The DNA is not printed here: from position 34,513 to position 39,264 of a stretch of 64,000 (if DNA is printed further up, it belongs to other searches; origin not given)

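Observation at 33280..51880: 18.6-kb same-strand locus: two giant dockerin-tailed surface proteins plus a six-PAS kinase with an FG-GAP-like sensor and a sigma54 activator, with no cohesin partner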

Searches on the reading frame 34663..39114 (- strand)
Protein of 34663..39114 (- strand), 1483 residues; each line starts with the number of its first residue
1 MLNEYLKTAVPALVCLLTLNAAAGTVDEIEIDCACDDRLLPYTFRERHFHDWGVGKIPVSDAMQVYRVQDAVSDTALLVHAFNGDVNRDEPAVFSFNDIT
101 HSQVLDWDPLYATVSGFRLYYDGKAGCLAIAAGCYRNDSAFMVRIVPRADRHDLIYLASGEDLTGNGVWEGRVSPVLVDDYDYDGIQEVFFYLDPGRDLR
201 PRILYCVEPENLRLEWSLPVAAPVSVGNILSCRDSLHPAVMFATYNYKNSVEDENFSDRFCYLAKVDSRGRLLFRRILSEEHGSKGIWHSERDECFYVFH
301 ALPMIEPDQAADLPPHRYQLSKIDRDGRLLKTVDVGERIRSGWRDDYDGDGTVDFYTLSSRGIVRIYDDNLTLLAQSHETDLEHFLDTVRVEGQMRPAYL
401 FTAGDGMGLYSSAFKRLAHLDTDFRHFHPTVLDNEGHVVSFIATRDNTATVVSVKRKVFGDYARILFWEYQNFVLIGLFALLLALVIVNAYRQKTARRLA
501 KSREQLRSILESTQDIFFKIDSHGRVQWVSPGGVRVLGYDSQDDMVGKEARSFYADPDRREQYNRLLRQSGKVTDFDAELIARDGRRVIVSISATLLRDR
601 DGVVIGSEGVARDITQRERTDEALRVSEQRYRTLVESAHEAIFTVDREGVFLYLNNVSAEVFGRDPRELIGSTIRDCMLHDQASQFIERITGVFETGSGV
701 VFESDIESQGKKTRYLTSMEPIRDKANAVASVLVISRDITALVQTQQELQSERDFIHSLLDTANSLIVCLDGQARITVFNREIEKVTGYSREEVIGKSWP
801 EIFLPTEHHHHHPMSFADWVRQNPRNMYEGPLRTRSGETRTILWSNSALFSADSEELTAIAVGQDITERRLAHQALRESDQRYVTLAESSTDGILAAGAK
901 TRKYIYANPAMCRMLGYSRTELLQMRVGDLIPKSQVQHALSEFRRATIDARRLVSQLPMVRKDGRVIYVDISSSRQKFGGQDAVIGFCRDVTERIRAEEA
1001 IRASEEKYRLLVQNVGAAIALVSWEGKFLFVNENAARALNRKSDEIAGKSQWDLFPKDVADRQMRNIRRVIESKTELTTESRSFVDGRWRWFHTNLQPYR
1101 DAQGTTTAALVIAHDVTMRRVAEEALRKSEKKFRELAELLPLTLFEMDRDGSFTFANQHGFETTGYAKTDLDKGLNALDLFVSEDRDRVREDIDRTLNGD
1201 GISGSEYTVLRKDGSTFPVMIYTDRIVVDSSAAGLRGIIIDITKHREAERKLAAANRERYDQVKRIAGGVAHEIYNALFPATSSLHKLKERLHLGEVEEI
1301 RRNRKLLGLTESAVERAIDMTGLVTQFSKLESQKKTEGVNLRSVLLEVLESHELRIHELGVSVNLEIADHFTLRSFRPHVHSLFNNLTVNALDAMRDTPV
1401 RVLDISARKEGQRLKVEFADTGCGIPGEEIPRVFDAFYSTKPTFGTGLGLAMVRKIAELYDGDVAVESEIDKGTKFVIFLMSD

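Call 7: search_protein_families(library=pfam, proteins=[window:34663-39114:-], max_evalue=0.01)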
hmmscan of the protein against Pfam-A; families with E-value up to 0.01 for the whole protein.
window:34663-39114:- (1483 aa): 9 families
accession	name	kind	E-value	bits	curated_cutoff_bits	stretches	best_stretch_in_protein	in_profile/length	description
PF08448.16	PAS_4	-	7.8e-76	251.8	23.1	5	1014-1120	3-109/110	PAS fold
PF00989.32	PAS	-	3.4e-69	230.4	22.6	6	1006-1116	1-113/113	PAS fold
PF13426.13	PAS_9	-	2.2e-67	224.3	27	6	515-616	2-103/103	PAS domain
PF08447.18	PAS_3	-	4.3e-37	126.7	25.6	5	1154-1219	2-68/89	PAS fold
PF13188.13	PAS_8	-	2.6e-36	122.8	21.8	4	882-935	2-51/65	PAS domain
PF02518.31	HATPase_c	-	1.9e-21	77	26.4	1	1379-1480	5-107/111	Histidine kinase-, DNA gyrase B-, and HSP90-like ATPase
PF24820.1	Diguanyl_cycl_sensor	-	1.2e-12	48.2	28.1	0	634-686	1-53/109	Diguanylate cyclase-like sensor domain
PF13596.12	PAS_10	-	3.6e-12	47.3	22.1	1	635-740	5-106/106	PAS domain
PF14598.12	PAS_11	-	0.0026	18.2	25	0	1024-1116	10-103/109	PAS domain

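Call 12: search_protein_families(library=ncbifam, proteins=[window:34663-39114:-], max_evalue=0.01)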
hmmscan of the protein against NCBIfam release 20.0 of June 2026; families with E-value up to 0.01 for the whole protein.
window:34663-39114:- (1483 aa): 88 families (the best 25 are shown)
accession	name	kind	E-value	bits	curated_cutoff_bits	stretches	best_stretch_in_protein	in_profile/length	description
TIGR00229.1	sensory_box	domain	2.7e-124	408.9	22.9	6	1127-1252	1-126/126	PAS domain S-box protein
NF008468.0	PRK11360.1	equivalog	2.4e-74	250.8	646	6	1147-1480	284-606/616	two-component system sensor histidine kinase AtoS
NF047874.1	MASE3_PAS_HK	subfamily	8.5e-61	206.5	560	6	1408-1480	546-623/655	MASE3 domain-containing sensor histidine kinase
NF041777.1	sens_FixL_Rhizob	equivalog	2.1e-53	181.7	850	5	1056-1478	48-477/485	sensor protein FixL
NF046044.1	PnpS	equivalog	7.4e-53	179.9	400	3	1126-1480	50-389/390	two-component system histidine kinase PnpS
NF008302.0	PRK11091.1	equivalog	3.5e-50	171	838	6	1326-1480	340-503/779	aerobic respiration two-component sensor histidine kinase ArcB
NF053781.1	cdiGMPphdstlr2612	equivalog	5.5e-49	166.7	1600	5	486-752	569-839/1268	Tlr1612 family c-di-GMP phosphodiesterase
NF045595.1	HK_scytonemin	equivalog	2.1e-42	145.4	865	3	1112-1480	263-633/637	scytonemin biosynthesis sensor histidine kinase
NF052573.1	HisKinEspAMyxo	equivalog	9.4e-40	136.3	1400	5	1069-1481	195-610/755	serine histidine kinase EspA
NF052574.1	HisKinEspCMyxo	equivalog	5.1e-39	134.1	1200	2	1152-1480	309-635/785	serine histidine kinase EspC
TIGR02966.1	phoR_proteo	equivalog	4.5e-35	121.2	334.2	1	1299-1478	146-331/333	phosphate regulon sensor histidine kinase PhoR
NF033092.0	HK_WalK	equivalog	1.8e-33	116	725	1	1259-1480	367-592/594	cell wall metabolism sensor histidine kinase WalK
NF010076.0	PRK13557.1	subfamily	8.3e-30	103.7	631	2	1150-1478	52-390/540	histidine kinase famiy protein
NF007298.0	PRK09776.1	equivalog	1.2e-29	102.9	1135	3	469-871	269-675/1111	diguanylate cyclase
NF041831.1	NO_HK_NahK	exception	3.5e-29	101.4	1500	3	962-1131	282-446/854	hybrid sensor histidine kinase/response regulator NahK/ErcS'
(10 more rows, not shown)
